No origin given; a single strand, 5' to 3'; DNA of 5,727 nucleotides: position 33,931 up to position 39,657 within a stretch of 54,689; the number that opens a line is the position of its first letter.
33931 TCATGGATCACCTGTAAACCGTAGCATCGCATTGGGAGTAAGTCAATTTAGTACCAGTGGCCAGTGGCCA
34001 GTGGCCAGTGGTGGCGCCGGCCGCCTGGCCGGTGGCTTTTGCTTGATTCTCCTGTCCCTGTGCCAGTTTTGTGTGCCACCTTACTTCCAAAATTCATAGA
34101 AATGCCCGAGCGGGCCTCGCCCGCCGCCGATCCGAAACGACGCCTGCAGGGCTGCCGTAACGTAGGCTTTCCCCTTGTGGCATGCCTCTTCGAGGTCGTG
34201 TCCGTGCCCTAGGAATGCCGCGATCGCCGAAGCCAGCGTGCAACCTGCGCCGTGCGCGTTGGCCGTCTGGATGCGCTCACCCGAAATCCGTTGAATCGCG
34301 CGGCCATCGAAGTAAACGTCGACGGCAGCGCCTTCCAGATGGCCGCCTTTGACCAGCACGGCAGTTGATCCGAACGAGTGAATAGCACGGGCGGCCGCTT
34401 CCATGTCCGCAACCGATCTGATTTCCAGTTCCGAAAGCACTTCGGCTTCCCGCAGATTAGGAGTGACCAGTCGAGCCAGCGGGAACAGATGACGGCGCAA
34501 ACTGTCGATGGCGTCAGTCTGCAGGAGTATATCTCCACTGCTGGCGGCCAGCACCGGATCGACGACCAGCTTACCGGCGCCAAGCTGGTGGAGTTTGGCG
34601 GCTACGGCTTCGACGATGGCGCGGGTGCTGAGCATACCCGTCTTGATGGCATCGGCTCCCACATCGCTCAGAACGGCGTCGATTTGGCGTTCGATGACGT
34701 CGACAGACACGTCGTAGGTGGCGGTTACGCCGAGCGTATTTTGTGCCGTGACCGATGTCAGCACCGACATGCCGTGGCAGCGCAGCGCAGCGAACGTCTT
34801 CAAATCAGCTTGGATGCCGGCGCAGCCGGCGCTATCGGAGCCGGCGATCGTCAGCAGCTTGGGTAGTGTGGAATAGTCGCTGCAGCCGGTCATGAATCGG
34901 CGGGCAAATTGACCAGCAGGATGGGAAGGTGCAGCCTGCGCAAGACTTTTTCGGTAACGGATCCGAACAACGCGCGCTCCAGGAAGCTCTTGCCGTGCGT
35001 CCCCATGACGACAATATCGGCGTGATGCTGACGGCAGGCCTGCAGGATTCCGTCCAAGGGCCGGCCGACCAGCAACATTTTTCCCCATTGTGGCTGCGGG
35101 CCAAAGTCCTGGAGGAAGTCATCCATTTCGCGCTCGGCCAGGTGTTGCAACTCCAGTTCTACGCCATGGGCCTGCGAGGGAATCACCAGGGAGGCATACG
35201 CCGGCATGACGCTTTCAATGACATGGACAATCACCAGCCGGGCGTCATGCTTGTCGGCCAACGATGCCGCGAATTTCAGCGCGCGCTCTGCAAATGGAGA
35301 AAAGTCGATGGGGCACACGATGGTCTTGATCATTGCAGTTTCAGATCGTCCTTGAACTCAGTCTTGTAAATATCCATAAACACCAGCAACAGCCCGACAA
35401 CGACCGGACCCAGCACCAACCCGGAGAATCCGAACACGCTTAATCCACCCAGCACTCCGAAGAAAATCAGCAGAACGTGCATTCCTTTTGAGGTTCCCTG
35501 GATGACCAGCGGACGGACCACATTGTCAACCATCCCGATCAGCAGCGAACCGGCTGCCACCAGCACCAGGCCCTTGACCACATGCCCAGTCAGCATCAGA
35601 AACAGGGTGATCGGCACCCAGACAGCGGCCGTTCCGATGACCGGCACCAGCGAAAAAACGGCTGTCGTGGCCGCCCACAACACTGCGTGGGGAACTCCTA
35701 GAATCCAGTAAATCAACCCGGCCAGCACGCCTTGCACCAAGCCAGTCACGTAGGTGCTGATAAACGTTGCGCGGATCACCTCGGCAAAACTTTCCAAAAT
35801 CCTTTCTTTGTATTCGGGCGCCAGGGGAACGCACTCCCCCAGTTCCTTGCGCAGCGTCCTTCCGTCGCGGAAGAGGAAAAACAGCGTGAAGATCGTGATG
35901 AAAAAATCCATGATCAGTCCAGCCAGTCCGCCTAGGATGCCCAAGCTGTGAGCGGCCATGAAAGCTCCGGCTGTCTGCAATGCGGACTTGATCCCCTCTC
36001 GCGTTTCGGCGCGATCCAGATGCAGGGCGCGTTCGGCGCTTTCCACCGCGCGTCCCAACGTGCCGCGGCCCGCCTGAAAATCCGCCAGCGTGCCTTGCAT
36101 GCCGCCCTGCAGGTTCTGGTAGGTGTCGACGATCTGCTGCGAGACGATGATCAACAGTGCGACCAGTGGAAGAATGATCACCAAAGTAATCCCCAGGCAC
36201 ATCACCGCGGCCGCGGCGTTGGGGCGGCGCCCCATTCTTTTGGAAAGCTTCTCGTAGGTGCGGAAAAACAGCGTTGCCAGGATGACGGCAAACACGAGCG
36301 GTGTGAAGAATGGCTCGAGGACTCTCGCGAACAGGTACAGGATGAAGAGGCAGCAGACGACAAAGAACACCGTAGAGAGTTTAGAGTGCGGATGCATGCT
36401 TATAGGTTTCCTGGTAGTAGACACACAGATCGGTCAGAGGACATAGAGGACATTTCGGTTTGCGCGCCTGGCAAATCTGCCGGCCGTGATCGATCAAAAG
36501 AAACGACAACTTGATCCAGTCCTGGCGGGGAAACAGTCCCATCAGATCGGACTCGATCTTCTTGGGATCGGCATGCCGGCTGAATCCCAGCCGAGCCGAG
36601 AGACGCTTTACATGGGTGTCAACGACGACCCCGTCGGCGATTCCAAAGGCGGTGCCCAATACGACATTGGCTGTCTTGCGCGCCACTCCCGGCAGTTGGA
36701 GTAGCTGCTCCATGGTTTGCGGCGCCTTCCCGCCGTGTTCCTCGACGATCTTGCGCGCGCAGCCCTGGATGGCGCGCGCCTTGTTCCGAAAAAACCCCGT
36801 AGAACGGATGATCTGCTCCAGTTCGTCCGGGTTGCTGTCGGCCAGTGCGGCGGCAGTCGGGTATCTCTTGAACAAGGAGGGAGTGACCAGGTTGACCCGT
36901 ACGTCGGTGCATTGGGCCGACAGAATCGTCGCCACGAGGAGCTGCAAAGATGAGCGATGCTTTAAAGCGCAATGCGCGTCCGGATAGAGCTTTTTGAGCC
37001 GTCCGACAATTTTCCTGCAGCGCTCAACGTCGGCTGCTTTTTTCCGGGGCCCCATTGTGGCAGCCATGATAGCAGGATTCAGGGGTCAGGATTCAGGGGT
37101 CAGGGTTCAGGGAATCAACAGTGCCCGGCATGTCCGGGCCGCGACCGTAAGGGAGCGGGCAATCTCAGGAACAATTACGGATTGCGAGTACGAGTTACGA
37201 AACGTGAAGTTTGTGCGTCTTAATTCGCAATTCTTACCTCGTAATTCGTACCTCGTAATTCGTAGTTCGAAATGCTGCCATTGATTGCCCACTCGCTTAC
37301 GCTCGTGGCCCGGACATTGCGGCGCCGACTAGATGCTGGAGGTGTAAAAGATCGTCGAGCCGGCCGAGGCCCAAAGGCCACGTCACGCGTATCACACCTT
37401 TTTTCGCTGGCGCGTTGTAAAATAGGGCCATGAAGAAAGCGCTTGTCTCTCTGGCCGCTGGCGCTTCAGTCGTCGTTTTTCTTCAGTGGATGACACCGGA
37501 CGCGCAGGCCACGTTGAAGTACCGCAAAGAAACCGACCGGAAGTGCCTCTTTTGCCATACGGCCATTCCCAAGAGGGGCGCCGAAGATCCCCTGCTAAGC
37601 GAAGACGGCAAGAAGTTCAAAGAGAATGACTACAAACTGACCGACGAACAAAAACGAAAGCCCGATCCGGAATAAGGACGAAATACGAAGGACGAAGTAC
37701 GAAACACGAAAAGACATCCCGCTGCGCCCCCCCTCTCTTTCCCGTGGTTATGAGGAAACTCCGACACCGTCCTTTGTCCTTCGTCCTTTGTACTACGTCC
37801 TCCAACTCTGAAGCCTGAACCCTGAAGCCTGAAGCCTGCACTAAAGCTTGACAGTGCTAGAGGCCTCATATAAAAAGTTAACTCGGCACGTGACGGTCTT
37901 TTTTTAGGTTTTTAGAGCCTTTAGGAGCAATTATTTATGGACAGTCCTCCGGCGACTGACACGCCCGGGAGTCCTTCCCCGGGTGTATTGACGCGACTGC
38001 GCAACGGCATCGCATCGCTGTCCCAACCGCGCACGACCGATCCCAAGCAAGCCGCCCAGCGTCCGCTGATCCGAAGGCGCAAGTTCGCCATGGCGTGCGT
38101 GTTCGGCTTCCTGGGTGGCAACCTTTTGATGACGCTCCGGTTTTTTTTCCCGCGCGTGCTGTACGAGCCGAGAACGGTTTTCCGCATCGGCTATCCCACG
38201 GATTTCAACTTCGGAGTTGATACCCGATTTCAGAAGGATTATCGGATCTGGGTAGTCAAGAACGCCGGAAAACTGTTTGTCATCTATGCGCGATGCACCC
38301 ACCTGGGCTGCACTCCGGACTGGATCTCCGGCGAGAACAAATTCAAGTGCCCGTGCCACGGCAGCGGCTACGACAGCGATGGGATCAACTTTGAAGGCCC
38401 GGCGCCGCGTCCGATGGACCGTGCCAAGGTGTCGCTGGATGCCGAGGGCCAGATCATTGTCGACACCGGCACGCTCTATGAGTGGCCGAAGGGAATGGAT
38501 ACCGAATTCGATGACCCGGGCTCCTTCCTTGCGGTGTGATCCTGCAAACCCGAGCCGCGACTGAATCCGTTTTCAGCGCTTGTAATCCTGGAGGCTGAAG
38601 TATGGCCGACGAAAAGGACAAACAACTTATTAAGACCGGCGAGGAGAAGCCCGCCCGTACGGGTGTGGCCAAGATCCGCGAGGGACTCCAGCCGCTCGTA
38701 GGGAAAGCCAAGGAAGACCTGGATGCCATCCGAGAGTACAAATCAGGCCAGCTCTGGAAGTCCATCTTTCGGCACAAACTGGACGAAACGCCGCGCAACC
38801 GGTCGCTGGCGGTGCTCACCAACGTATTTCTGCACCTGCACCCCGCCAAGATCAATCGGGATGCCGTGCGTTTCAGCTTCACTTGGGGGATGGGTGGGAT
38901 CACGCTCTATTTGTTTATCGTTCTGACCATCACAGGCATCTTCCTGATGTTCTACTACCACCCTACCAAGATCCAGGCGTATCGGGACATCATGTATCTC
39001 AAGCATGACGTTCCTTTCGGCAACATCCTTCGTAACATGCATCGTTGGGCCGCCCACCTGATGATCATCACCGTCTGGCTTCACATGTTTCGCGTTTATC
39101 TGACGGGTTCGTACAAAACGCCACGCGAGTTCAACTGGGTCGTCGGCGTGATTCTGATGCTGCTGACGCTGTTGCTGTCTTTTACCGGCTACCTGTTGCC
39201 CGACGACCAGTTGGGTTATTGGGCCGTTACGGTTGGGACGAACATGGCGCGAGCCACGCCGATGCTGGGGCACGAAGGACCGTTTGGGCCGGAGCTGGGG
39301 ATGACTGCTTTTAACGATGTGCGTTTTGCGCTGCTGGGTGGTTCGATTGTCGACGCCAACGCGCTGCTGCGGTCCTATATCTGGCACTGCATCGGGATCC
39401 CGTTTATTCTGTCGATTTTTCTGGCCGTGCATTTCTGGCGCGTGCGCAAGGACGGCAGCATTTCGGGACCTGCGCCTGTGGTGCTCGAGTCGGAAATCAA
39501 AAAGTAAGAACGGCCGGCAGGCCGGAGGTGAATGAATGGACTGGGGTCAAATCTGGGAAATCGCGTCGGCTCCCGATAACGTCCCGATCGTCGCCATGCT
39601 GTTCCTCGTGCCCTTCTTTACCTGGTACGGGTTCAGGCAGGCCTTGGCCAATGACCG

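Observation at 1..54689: Intergenic space is saturated with hairpin-forming tandem heptanucleotide arrays (STRR/REPIN-like mosaic elements)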

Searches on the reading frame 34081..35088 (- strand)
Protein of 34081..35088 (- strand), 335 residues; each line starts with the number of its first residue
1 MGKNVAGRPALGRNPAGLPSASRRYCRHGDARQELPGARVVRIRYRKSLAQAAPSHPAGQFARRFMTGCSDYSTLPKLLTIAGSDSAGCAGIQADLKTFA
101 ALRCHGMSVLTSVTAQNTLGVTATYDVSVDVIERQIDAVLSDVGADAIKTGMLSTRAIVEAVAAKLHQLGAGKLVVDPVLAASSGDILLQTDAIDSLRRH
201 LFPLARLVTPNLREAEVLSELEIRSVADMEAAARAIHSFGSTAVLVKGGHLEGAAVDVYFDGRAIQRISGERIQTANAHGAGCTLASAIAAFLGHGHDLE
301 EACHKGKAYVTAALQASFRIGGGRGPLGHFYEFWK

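Call 11: search_protein_families(library=pfam, proteins=[window:34081-35088:-])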
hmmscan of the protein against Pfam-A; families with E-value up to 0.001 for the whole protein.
window:34081-35088:- (335 aa): 2 families
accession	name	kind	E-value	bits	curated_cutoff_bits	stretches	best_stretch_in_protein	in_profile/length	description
PF08543.17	Phos_pyr_kin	-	7.2e-90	301.1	27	1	85-327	1-245/246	Phosphomethylpyrimidine kinase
PF00294.29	PfkB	-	8.9e-11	42.1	25.8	1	174-314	160-290/302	pfkB family carbohydrate kinase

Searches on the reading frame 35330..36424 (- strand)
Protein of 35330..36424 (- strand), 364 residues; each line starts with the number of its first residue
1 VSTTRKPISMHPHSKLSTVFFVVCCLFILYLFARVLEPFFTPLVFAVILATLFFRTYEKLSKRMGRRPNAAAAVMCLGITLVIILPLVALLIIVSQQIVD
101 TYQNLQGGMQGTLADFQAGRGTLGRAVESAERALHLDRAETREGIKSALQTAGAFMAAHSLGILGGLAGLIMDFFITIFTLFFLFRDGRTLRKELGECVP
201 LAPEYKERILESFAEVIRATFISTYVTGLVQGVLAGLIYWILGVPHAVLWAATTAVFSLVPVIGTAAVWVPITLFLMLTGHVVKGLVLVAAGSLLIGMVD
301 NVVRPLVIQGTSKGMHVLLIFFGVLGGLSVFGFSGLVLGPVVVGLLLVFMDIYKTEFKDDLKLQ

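Call 11: search_protein_families(library=pfam, proteins=[window:35330-36424:-])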
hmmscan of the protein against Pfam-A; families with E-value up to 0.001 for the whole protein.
window:35330-36424:- (364 aa): 1 family
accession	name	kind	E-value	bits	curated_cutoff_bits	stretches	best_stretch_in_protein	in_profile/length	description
PF01594.21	AI-2E_transport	-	2.8e-50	171.8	34.3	1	19-353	4-326/327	AI-2E family transporter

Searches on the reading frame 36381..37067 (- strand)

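Call 11: search_protein_families(library=pfam, proteins=[window:36381-37067:-])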
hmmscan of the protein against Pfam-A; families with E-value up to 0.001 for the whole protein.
window:36381-37067:- (228 aa): 3 families
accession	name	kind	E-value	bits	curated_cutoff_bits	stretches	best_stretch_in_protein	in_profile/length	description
PF00730.31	HhH-GPD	-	7.7e-26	91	26.2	1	45-180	1-107/108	HhH-GPD superfamily base excision DNA repair protein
PF00633.29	HHH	-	1.3e-06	28.3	24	1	111-137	2-28/30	Helix-hairpin-helix motif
PF10576.14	EndIII_4Fe-2S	-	0.00019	22.1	20.5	1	199-215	1-17/17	Iron-sulfur binding domain of endonuclease III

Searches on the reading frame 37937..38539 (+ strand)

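Call 11: search_protein_families(library=pfam, proteins=[window:37937-38539:+])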
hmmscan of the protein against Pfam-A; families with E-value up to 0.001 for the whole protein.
window:37937-38539:+ (200 aa): 1 family
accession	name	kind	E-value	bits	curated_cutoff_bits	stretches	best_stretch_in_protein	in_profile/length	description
PF00355.32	Rieske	-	7.5e-10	39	20.3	1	102-159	24-83/88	Rieske [2Fe-2S] domain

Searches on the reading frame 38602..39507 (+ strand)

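Call 11: search_protein_families(library=pfam, proteins=[window:38602-39507:+])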
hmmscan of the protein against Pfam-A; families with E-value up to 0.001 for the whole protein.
window:38602-39507:+ (301 aa): 3 families
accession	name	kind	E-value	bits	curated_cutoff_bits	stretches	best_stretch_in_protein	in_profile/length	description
PF00033.24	Cytochrome_B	-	2.5e-41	142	27.2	1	92-284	11-188/189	Cytochrome b/b6/petB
PF13631.11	Cytochrom_B_N_2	-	6.3e-31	108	27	1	152-289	1-124/169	Cytochrome b(N-terminal)/b6/petB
PF14358.11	DUF4405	-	1.6e-06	29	26.7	1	101-162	6-62/66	Domain of unknown function (DUF4405)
